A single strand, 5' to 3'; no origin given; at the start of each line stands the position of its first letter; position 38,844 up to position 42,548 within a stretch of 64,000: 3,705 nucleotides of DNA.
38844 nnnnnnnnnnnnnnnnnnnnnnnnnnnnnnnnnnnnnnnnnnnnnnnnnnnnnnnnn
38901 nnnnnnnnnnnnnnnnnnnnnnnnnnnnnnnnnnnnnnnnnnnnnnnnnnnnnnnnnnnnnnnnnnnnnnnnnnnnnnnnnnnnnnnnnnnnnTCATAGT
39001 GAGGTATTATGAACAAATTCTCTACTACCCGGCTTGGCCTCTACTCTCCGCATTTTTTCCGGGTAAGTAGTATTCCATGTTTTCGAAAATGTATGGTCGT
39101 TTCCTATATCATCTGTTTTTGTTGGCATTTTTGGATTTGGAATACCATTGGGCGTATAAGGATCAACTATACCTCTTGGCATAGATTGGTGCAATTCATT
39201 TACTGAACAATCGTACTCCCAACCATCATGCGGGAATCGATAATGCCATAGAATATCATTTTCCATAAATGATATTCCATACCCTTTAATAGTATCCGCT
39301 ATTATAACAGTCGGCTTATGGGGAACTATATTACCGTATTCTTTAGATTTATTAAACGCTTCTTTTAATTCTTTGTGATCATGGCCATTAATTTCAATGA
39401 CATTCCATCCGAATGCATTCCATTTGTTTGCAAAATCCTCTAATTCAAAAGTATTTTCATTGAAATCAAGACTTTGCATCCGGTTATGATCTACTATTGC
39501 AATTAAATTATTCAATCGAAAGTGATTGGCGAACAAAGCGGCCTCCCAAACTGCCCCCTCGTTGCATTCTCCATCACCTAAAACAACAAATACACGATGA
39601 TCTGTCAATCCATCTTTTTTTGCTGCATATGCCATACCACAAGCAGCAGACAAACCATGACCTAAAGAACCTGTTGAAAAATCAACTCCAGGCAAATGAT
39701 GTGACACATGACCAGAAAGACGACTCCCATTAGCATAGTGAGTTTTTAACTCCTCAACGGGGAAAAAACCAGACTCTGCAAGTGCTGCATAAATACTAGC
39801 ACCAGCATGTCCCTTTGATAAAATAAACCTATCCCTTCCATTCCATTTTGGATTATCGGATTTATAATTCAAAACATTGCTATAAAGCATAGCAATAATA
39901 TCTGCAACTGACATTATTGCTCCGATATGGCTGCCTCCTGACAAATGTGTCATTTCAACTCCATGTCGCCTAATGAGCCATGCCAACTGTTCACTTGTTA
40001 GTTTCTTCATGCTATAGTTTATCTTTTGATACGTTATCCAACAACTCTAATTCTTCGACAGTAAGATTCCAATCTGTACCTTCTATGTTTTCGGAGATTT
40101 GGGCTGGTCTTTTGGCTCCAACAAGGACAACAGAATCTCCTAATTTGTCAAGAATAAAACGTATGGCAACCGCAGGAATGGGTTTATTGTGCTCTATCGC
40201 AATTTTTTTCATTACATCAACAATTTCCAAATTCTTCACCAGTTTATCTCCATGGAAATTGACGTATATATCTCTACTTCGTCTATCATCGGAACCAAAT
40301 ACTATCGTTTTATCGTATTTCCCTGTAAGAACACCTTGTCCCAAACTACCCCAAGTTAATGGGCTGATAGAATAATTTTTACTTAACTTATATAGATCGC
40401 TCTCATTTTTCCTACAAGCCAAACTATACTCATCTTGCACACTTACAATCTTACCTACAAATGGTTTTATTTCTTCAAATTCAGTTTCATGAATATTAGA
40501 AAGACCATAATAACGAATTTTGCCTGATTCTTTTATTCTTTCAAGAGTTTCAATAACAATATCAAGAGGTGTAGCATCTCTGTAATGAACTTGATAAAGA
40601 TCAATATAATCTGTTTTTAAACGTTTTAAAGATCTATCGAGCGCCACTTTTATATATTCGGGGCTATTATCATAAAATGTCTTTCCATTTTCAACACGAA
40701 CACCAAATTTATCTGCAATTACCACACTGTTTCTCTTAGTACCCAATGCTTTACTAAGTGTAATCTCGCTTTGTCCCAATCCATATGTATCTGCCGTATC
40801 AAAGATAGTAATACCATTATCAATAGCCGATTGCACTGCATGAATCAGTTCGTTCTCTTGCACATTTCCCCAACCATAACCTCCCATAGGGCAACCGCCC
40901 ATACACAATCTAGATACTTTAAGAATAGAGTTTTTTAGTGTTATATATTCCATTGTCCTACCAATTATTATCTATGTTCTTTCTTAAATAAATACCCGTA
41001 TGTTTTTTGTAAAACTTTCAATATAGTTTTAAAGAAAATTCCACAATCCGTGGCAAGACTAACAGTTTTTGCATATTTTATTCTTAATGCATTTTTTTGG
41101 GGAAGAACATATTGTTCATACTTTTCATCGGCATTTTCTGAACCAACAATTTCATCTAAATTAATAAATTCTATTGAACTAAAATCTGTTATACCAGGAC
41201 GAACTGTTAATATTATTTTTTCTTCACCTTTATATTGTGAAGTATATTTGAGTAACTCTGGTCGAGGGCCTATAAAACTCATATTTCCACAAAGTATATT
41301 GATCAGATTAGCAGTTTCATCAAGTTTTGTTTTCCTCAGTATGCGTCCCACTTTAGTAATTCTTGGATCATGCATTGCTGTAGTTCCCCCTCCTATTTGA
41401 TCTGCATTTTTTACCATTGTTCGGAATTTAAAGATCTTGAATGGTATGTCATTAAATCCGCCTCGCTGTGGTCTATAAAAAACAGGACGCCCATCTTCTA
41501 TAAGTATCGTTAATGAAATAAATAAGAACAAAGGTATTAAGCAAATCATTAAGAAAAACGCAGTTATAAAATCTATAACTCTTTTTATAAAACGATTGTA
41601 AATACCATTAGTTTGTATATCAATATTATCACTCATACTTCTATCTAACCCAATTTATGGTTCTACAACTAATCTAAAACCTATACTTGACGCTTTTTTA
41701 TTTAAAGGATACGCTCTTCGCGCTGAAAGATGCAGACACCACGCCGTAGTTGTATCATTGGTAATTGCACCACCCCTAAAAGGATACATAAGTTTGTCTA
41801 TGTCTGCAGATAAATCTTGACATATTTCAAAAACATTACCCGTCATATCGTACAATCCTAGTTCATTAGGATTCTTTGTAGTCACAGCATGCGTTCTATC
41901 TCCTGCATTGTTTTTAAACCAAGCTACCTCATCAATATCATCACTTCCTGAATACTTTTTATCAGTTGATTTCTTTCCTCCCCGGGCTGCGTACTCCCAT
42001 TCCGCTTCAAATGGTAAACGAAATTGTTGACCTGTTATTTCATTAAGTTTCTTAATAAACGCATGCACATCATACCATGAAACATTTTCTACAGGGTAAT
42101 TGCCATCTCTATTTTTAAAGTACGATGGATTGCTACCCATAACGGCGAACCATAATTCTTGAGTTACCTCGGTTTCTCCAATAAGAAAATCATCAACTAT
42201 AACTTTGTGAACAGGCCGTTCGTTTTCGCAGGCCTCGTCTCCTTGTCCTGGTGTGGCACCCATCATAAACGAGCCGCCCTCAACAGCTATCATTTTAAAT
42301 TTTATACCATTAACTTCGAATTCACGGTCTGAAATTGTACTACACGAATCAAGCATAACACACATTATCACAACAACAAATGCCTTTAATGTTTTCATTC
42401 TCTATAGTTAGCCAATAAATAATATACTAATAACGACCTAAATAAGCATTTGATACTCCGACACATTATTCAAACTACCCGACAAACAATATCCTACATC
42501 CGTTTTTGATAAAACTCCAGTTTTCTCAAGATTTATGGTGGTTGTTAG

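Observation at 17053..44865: UpxY-led 26-gene surface-polymer operon with three LicD transferases and no recognisable Leloir glycosyltransferase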

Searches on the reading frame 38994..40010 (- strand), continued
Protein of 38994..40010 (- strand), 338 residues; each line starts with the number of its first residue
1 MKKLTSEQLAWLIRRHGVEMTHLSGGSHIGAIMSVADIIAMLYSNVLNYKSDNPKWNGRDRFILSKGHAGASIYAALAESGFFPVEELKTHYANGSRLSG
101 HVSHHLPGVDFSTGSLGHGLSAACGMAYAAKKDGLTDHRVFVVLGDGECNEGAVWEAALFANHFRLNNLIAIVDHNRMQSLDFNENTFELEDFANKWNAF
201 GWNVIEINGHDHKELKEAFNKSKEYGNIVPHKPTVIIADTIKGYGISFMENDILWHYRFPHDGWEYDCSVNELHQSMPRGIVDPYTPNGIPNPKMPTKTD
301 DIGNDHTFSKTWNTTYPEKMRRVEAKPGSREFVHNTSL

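Call 85: search_protein_families(library=pfam, proteins=[L152:11074-12069:+, L152:12154-12963:+, L152:12960-14564:+, L154:10974-12056:+, L154:12173-13006:+, L154:12970-14592:+, L154:14804-16051:+, L154:16048-16782:+, L154:16770-17675:+, L163:10902-12242:+], max_evalue=0.001)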
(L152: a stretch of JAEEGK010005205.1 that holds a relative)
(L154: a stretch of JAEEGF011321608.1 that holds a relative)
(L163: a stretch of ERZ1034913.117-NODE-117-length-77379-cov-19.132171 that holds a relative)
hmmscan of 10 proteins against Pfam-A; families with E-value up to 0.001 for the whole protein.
L152:11074-12069:+ (331 aa): 4 families
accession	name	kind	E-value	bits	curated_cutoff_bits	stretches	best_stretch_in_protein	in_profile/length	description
PF13343.11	SBP_bac_6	-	2.3e-22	80.1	24.6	1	106-285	38-210/245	Bacterial extracellular solute-binding protein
PF01547.30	SBP_bac_1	-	1.5e-19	71.6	26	1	47-279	12-302/307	Bacterial extracellular solute-binding protein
PF13416.11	SBP_bac_8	-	3.9e-17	63.4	27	1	51-271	4-237/279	Bacterial extracellular solute-binding protein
PF13531.11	SBP_bac_11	-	5.9e-11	43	25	1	55-279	21-214/227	Bacterial extracellular solute-binding protein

L152:12154-12963:+ (269 aa): 3 families
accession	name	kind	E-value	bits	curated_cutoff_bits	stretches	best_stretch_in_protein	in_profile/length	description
PF00005.33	ABC_tran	-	1.7e-35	123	25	1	21-168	1-136/137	ABC transporter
PF02463.25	SMC_N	-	1.1e-06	28.6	40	1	31-209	24-207/220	RecF/RecN/SMC N terminal domain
PF13304.12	AAA_21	-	0.00017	22.2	27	0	35-51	3-19/304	AAA domain, putative AbiEii toxin, Type IV TA system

L152:12960-14564:+ (534 aa): 1 family
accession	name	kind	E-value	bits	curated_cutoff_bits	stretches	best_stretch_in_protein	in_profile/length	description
PF00528.27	BPD_transp_1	-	5.2e-19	69.1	26.4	2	88-251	15-171/184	Binding-protein-dependent transport system inner membrane component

L154:10974-12056:+ (360 aa): 4 families
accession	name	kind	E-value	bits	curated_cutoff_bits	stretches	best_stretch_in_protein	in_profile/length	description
PF13343.11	SBP_bac_6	-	1.8e-18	67.4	24.6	1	137-314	40-210/245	Bacterial extracellular solute-binding protein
PF13416.11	SBP_bac_8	-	2.1e-16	61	27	1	80-302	4-239/279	Bacterial extracellular solute-binding protein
PF01547.30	SBP_bac_1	-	9.3e-16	59.1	26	1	75-308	11-302/307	Bacterial extracellular solute-binding protein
PF13531.11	SBP_bac_11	-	3.1e-10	40.6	25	1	87-300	24-206/227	Bacterial extracellular solute-binding protein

L154:12173-13006:+ (277 aa): 3 families
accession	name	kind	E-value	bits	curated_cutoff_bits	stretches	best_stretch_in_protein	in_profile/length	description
PF00005.33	ABC_tran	-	4.1e-37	128.3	25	1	19-166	1-136/137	ABC transporter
PF02463.25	SMC_N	-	2.7e-08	34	40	1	29-207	24-207/220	RecF/RecN/SMC N terminal domain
PF13304.12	AAA_21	-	3.7e-05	24.4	27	0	33-49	3-19/304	AAA domain, putative AbiEii toxin, Type IV TA system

L154:12970-14592:+ (540 aa): 1 family
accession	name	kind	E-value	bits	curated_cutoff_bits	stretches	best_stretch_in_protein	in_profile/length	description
PF00528.27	BPD_transp_1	-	4.3e-20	72.7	26.4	2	362-532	5-179/184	Binding-protein-dependent transport system inner membrane component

L154:14804-16051:+ (415 aa): 3 families
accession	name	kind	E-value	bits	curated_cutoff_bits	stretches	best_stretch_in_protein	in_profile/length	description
PF01979.26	Amidohydro_1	-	3.4e-23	82.9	25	1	46-407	2-345/345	Amidohydrolase family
PF12890.13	DHOase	-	8e-21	75.1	21.2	1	46-231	4-142/142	Dihydro-orotase-like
PF19799.5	DUF6282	-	0.00056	20.1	26.8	0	211-257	133-181/196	Family of unknown function (DUF6282)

L154:16048-16782:+ (244 aa): 2 families
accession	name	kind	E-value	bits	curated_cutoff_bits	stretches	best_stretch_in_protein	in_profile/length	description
PF10418.14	DHODB_Fe-S_bind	-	5.7e-13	48.8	23.9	1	204-240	1-40/41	Iron-sulfur cluster binding domain of dihydroorotate dehydrogenase B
PF00175.26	NAD_binding_1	-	2.8e-05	25.2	22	1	104-191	1-107/109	Oxidoreductase NAD-binding domain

L154:16770-17675:+ (301 aa): 4 families
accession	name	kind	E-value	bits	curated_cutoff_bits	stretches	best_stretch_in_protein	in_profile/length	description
PF01180.27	DHO_dh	-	1.6e-86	290.6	27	1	4-287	2-291/291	Dihydroorotate dehydrogenase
PF01207.24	Dus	-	3.7e-08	33.3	20.4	1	225-278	172-226/311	Dihydrouridine synthase (Dus)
PF03060.21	NMO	-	4.7e-06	26.7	28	1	214-271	168-227/331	Nitronate monooxygenase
PF00977.27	His_biosynth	-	4.3e-05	23.5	23.6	1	225-282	61-118/228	Histidine biosynthesis protein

L163:10902-12242:+ (446 aa): 3 families
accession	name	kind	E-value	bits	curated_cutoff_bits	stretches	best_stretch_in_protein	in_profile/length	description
PF00266.25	Aminotran_5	-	1.5e-29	103.6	21.5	1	91-401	27-339/371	Aminotransferase class-V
PF01212.27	Beta_elim_lyase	-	7e-07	29.3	27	1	127-306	47-238/288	Beta-eliminating lyase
PF01053.26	Cys_Met_Meta_PP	-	1.3e-05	24.3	27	1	123-264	63-198/381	Cys/Met metabolism PLP-dependent enzyme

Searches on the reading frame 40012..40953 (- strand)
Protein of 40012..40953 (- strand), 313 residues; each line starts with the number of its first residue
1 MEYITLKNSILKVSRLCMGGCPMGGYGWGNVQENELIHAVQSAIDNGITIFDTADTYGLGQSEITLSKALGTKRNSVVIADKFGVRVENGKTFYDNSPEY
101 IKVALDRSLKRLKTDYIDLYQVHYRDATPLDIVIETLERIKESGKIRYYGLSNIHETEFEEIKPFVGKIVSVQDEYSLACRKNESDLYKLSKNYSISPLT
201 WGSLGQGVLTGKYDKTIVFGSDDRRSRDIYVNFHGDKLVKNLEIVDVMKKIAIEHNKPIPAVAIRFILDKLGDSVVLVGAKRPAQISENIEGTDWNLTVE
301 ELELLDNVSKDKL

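Call 3: search_protein_families(library=pfam, proteins=[window:40012-40953:-], max_evalue=0.01)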
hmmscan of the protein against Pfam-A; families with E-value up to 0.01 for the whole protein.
window:40012-40953:- (313 aa): 1 family
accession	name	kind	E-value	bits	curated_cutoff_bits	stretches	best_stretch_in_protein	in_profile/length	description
PF00248.27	Aldo_ket_red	-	1.8e-57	195.1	24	1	16-309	2-290/291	Aldo/keto reductase family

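Call 7: search_protein_families(library=ncbifam, proteins=[window:40012-40953:-], max_evalue=0.01)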
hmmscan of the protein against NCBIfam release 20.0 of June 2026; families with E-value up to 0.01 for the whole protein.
window:40012-40953:- (313 aa): 7 families
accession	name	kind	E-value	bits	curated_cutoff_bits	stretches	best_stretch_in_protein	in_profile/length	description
NF049922.1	MethglyxlRedYdjG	equivalog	1.3e-40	139.4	550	1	1-309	1-321/326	NADH-dependent methylglyoxal reductase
NF007912.0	PRK10625.1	equivalog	1.1e-23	84.1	415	2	127-308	151-337/346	NADP(H)-dependent aldo-keto reductase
NF007388.0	PRK09912.1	subfamily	5.8e-23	81.3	448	1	30-306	38-329/346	L-glyceraldehyde 3-phosphate reductase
NF007695.0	PRK10376.1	subfamily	7.7e-21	74.4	280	1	11-192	15-204/290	oxidoreductase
TIGR01293.1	Kv_beta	subfamily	1.3e-20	73.7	365.4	1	1-292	1-300/319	voltage-dependent potassium channel subunit beta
NF008598.0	PRK11565.1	equivalog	1.6e-14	53.6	425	1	22-218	16-202/275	2,5-didehydrogluconate reductase DkgA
NF008377.0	PRK11172.1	equivalog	8.3e-11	41.6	327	1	22-168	4-145/267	2,5-didehydrogluconate reductase DkgB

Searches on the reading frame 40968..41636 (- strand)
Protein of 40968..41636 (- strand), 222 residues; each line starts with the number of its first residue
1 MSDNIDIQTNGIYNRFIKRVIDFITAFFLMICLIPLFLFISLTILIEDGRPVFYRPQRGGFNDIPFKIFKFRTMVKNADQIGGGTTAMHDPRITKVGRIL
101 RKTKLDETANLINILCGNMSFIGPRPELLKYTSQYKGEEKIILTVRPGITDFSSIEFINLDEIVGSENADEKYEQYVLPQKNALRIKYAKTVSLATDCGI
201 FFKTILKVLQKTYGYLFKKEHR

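Call 3: search_protein_families(library=pfam, proteins=[window:40968-41636:-], max_evalue=0.01)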
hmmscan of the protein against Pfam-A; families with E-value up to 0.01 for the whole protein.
window:40968-41636:- (222 aa): 1 family
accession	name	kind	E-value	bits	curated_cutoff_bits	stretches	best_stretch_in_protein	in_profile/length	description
PF02397.22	Bac_transf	-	3e-51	173.9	27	1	18-210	1-179/179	Bacterial sugar transferase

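Call 7: search_protein_families(library=ncbifam, proteins=[window:40968-41636:-], max_evalue=0.01)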
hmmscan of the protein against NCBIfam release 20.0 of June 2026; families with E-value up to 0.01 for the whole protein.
window:40968-41636:- (222 aa): 10 families
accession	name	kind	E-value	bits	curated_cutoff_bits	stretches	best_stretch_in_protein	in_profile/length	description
TIGR03025.1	EPS_sugtrans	subfamily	1.1e-54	186.4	295.55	1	14-212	254-442/445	exopolysaccharide biosynthesis polyprenyl glycosylphosphotransferase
TIGR03023.1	WcaJ_sugtrans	equivalog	3.4e-44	151.9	410.75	1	10-211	256-449/453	undecaprenyl-phosphate glucose phosphotransferase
TIGR03013.1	EpsB_2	subfamily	3.6e-39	135.1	393.35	1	13-209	250-437/443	TIGR03013 family XrtA/PEP-CTERM system glycosyltransferase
TIGR03022.1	WbaP_sugtrans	subfamily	1.7e-37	129.8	403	2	89-153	345-409/456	undecaprenyl-phosphate galactose phosphotransferase WbaP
NF052601.1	undeca_RfbP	equivalog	1.9e-32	112.5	330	2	89-208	131-235/244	undecaprenyl-phosphate galactose phosphotransferase family protein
NF007518.0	PRK10124.1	equivalog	4.3e-29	101.6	684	1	6-209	263-458/464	undecaprenyl-phosphate glucose phosphotransferase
NF041877.1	EPS_EpsZ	equivalog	4.8e-27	94.7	800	1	16-151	264-410/459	exopolysaccharide biosynthesis polyisoprenyl-phosphate hexose-1-phosphate transferase EpsZ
NF050817.1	PolSacchBiosHfsE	equivalog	9.3e-26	90.6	750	1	15-134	269-389/467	polysaccharide biosynthesis protein HfsE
NF011751.0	PRK15204.1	equivalog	8.3e-23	80.7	907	1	14-212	276-473/476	undecaprenyl-phosphate galactose phosphotransferase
NF045514.1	glycotran_HepC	equivalog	3.2e-20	72.4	140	1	13-130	112-215/220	heterocyst development glycosyltransferase HepC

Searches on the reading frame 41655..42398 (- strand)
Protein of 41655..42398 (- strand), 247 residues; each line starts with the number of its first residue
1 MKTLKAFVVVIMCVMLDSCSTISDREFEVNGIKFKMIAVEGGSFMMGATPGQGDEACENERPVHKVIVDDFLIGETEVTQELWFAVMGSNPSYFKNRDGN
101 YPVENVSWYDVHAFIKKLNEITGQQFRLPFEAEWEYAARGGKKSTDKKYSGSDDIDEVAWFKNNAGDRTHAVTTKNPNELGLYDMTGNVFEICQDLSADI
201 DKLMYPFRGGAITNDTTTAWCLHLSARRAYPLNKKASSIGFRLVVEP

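Call 3: search_protein_families(library=pfam, proteins=[window:41655-42398:-], max_evalue=0.01)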
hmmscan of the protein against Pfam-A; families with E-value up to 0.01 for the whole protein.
window:41655-42398:- (247 aa): 1 family
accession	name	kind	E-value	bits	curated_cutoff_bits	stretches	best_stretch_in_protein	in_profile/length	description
PF03781.23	FGE-sulfatase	-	3.2e-37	129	23.3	1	35-244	4-254/255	Sulfatase-modifying factor enzyme 1-like domain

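Call 7: search_protein_families(library=ncbifam, proteins=[window:41655-42398:-], max_evalue=0.01)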
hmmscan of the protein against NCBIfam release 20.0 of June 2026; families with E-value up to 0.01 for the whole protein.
window:41655-42398:- (247 aa): 8 families
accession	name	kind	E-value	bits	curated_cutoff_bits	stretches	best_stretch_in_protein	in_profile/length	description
TIGR03525.2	GldK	equivalog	1e-19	71.2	350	2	93-195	211-336/408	T9SS ring complex lipoprotein PorK/GldK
TIGR02171.1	Fb_sc_TIGR02171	subfamily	1.2e-15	56.6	544.35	2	124-210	157-232/912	TIGR02171 family lipoprotein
NF051459.1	pyoverdine_PvdO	equivalog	5.7e-15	55.1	500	1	89-199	108-221/280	dihydropyoverdine dehydrogenase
TIGR03524.1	GldJ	equivalog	9.9e-15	54.2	458.2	3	151-197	319-365/559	gliding motility lipoprotein GldJ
TIGR03440.2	egtB_TIGR03440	equivalog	1.2e-14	54.2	360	2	95-193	268-348/413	ergothioneine biosynthesis protein EgtB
NF041186.1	SenA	equivalog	2.6e-09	37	420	1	100-143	270-307/382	selenoneine synthase SenA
TIGR04344.1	ovoA_Nterm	equivalog_domain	1.8e-06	27.1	400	1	100-196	295-383/444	5-histidylcysteine sulfoxide synthase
TIGR03530.1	GldJ_short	equivalog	4.9e-05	22.4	382.9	0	124-139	208-223/396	gliding motility lipoprotein GldJ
